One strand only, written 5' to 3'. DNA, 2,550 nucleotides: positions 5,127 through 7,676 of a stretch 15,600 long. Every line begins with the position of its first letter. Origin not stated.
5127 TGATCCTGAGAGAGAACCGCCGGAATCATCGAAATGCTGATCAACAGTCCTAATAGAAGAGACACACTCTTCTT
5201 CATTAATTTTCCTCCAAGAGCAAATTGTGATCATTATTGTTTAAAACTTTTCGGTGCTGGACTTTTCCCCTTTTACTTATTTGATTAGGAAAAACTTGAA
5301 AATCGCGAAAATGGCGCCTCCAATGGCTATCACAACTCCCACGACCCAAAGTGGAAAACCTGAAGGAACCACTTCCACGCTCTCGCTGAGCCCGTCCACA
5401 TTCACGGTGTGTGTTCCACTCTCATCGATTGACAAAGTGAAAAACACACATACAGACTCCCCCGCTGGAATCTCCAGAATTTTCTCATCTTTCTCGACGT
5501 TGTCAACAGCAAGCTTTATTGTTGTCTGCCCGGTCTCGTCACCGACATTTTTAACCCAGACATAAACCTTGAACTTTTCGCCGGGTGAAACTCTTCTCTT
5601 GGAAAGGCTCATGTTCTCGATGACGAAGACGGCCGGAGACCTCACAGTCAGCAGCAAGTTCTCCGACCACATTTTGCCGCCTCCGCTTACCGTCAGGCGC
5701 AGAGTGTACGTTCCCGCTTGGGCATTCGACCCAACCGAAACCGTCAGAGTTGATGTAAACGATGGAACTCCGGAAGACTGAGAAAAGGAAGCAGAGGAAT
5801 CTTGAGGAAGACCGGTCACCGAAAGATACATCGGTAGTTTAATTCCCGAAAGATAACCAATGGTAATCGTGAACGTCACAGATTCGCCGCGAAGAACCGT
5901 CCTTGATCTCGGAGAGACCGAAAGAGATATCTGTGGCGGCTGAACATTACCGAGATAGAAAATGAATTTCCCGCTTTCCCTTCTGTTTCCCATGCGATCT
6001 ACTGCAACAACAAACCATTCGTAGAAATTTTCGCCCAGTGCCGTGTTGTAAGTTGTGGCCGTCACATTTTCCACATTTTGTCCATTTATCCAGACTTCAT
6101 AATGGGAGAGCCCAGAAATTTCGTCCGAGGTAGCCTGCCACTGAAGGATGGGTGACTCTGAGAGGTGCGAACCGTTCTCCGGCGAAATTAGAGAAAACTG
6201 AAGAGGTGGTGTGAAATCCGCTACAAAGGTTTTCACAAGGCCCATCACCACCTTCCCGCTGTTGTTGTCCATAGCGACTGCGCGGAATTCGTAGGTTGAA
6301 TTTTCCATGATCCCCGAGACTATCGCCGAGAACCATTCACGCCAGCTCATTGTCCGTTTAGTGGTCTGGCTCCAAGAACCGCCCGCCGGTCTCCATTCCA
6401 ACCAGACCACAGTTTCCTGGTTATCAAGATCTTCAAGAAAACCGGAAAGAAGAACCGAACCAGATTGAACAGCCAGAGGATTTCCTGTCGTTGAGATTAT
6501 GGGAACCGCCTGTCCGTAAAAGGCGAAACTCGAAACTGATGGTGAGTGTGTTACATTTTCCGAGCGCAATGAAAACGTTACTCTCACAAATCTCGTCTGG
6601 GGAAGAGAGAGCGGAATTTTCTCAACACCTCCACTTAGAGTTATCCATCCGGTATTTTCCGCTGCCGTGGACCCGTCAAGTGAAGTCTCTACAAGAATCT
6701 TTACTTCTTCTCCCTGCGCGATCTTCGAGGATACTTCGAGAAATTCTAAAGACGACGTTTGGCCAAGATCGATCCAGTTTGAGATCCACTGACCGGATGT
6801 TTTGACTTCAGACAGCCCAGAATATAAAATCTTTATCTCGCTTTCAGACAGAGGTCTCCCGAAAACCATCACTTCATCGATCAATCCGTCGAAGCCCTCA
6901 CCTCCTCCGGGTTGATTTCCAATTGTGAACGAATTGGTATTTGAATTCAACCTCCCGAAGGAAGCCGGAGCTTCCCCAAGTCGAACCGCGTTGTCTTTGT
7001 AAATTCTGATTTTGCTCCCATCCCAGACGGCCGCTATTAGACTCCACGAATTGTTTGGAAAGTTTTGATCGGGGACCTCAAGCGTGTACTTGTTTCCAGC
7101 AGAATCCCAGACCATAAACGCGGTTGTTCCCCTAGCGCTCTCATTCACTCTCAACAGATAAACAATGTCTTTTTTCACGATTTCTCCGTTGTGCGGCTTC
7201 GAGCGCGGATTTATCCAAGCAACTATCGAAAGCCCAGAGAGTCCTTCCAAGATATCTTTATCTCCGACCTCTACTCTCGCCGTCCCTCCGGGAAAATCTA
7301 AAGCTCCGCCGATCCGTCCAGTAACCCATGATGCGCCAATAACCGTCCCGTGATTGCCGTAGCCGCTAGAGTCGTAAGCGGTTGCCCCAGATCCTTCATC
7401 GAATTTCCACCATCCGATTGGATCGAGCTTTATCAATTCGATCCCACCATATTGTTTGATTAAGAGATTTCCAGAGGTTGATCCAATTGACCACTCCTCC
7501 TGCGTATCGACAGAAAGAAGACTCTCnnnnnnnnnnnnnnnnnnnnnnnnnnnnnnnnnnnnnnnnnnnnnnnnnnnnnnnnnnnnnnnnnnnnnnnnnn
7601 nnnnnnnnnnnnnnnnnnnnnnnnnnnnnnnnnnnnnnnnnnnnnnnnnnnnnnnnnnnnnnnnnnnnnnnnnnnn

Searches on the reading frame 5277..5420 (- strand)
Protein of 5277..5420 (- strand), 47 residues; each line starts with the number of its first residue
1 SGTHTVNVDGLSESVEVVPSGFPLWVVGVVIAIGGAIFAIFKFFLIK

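Call 9: search_protein_families(library=ncbifam, proteins=[window:5277-5420:-], max_evalue=1)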
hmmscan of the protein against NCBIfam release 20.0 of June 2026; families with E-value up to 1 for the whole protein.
window:5277-5420:- (47 aa): 1 family
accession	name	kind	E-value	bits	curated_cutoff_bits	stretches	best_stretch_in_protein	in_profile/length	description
TIGR00184.1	purA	equivalog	0.13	11.1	395.55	1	3-33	36-66/425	adenylosuccinate synthase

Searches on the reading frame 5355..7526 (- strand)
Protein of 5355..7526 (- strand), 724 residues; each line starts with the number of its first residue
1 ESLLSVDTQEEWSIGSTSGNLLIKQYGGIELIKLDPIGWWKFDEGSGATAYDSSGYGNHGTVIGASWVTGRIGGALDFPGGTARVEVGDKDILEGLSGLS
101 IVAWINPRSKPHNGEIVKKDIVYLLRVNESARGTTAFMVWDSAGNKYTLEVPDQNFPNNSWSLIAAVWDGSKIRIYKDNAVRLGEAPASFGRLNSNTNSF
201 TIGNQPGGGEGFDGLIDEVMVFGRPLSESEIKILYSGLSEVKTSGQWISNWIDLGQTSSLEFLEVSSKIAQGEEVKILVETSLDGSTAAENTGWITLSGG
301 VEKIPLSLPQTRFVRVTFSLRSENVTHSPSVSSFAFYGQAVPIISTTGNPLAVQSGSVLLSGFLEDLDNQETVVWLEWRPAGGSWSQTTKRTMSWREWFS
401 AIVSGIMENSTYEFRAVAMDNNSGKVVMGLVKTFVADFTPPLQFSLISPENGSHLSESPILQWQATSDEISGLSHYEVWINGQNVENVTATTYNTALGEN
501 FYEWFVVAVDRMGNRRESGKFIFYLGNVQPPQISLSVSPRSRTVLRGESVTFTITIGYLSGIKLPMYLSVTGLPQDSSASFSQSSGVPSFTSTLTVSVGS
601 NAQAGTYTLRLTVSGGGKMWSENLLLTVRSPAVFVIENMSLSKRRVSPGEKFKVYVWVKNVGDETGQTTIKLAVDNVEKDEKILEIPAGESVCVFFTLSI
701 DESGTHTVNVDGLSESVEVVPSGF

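Call 66: predict_structure(alignment_id=A2)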
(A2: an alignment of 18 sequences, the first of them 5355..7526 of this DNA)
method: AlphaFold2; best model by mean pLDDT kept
length: 724 residues; sequences in the alignment: 18
mean_pLDDT: 62.7   pTM: 0.40
mean pLDDT of the five models: 62.7, 62.2, 61.5, 60.2, 57.2
residues with pLDDT >= 90: 66; 70-90: 223; 50-70: 218; < 50: 217
segments of 3 or more residues with pLDDT < 50: 1-33, 237-250, 255-257, 323-355, 366-368, 423-426, 428-472, 489-495, 631-645, 658-678, 680-696, 718-724
pLDDT, mean of each block of 10 residues (from residue 1): 25 23 24 68 75 81 89 81 83 74 85 73 70 67 80 77 88 86 85 72 74 86 85 56 34 53 56 66 61 63 63 61 36 34 27 45 54 77 80 69 62 66 48 30 36 32 39 58 58 51 61 53 62 87 87 90 84 91 90 93 86 81 84 30 45 50 42 45 42 51 58 51 32
secondary structure, 60 per line:
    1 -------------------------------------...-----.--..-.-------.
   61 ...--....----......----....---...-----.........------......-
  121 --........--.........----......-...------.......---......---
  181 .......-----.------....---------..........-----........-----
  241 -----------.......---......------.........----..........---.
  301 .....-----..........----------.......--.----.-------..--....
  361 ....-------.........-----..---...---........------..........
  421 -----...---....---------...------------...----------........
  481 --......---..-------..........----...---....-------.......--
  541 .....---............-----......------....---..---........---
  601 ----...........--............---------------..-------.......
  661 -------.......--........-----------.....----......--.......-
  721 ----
elements in order (helices of 4 or more, strands of 3 or more residues): E38-40 E60-63 E66-69 E74-79 E84-87 E99-107 E114-119 E123-130 E133-141 E146-151 E162-168 E172-177 E181-187 E200-203 E213-222 H228-235 E252-258 E262-267 E274-282 E287-296 E300-305 E311-320 E331-337 E357-364 E372-380 E391-393 E397-404 E411-420 E426-428 E432-435 E445-447 E460-462 E473-480 E483-488 E501-510 E515-517 E521-524 E532-538 E541-545 E549-560 E566-571 E578-581 E590-597 E605-615 E618-629 E654-660 E668-674 E677-684 E696-700 E705-710 E713-719

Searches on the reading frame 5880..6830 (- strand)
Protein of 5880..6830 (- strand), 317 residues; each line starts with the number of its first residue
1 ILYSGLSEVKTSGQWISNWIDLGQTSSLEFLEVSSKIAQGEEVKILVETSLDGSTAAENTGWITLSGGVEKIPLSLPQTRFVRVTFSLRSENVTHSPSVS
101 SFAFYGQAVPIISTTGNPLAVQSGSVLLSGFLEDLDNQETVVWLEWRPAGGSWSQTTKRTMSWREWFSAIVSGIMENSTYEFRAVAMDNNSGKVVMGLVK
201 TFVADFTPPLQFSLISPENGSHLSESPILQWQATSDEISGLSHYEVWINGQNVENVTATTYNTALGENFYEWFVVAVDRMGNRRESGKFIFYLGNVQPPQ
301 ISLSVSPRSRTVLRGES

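Call 61: search_protein_families(library=pfam, proteins=[window:5880-6830:-], max_evalue=1)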
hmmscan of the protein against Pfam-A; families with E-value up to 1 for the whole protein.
window:5880-6830:- (317 aa): 1 family
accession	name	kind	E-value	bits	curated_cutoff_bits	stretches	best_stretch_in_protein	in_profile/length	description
PF17957.7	Big_7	-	1.3e-05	26.2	24.1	1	213-264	4-55/70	Bacterial Ig domain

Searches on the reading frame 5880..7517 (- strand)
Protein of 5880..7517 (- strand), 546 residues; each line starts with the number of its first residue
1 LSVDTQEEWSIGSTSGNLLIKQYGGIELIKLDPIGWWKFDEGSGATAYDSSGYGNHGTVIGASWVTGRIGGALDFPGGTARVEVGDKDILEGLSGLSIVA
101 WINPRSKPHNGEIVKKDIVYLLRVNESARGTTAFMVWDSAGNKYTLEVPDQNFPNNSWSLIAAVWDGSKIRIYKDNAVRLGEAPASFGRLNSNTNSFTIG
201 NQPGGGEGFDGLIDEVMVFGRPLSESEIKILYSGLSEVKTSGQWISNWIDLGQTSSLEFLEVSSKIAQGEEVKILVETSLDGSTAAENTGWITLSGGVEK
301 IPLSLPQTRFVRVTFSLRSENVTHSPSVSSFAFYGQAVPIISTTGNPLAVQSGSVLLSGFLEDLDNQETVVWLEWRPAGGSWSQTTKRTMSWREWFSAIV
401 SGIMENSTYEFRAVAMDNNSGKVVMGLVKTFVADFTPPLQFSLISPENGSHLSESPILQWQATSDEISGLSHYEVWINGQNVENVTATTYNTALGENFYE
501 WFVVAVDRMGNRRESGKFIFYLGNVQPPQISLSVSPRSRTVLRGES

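Call 54: find_homologous_proteins(query=window:5880-7517:-, max_evalue=0.00001)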
Query window:5880-7517:- (546 aa): 102 proteins with E <= 0.00001 among 8000 candidates.
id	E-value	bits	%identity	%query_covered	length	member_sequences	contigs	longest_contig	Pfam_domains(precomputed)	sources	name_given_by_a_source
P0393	6.9e-47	178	36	36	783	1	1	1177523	PF13385.14,PF25788.3,PF00041.28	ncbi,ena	-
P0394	2.2e-46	177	38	35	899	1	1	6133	PF17957.8,PF13385.14,PF02210.32,PF06832.19,PF19077.7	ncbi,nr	ncbi:MAG: hypothetical protein HY000_40500, partial [Planctomycetes bacterium]|nr:hypothetical prote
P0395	1.1e-43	168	30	37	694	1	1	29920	PF07953.21,PF00354.25,PF13385.14,PF02973.23,PF02210.32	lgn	-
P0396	2.1e-43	167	36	35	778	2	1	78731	PF13385.14,PF02973.23,PF02210.32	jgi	jgi:hypothetical protein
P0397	1.2e-40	158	33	41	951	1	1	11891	PF13385.14,PF02210.32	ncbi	-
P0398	2.4e-40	157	35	37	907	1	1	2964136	PF13385.14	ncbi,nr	ncbi:MAG: LamG domain-containing protein [Planctomycetota bacterium]|nr:MAG: LamG domain-containing 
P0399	1.3e-39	154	38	39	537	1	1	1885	PF13385.14,PF02973.23,PF02210.32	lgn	-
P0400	1.2e-36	145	33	40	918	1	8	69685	PF13385.14,PF02973.23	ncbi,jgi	-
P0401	3.9e-36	143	32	42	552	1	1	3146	PF07953.21,PF13385.14,PF02973.23,PF02210.32,PF00054.31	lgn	-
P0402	2.0e-34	137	36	35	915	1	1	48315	PF00801.27,PF13385.14,PF18911.7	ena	-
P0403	1.8e-33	134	33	39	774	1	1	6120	PF07953.21,PF13385.14,PF02210.32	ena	-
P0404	3.2e-33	133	34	37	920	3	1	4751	PF13385.14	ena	-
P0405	3.2e-33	133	34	37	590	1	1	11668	PF13385.14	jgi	jgi:hypothetical protein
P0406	6.3e-33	132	33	36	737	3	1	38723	PF25059.2,PF13385.14,PF18370.8,PF02973.23,PF02210.32,PF00054.31,PF00041.28,PF16656.12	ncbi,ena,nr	ncbi:MAG: fibronectin type III domain-containing protein [Gemmatimonadota bacterium]|nr:fibronectin 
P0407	7.4e-31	126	33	37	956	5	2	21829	PF13385.14,PF02210.32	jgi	-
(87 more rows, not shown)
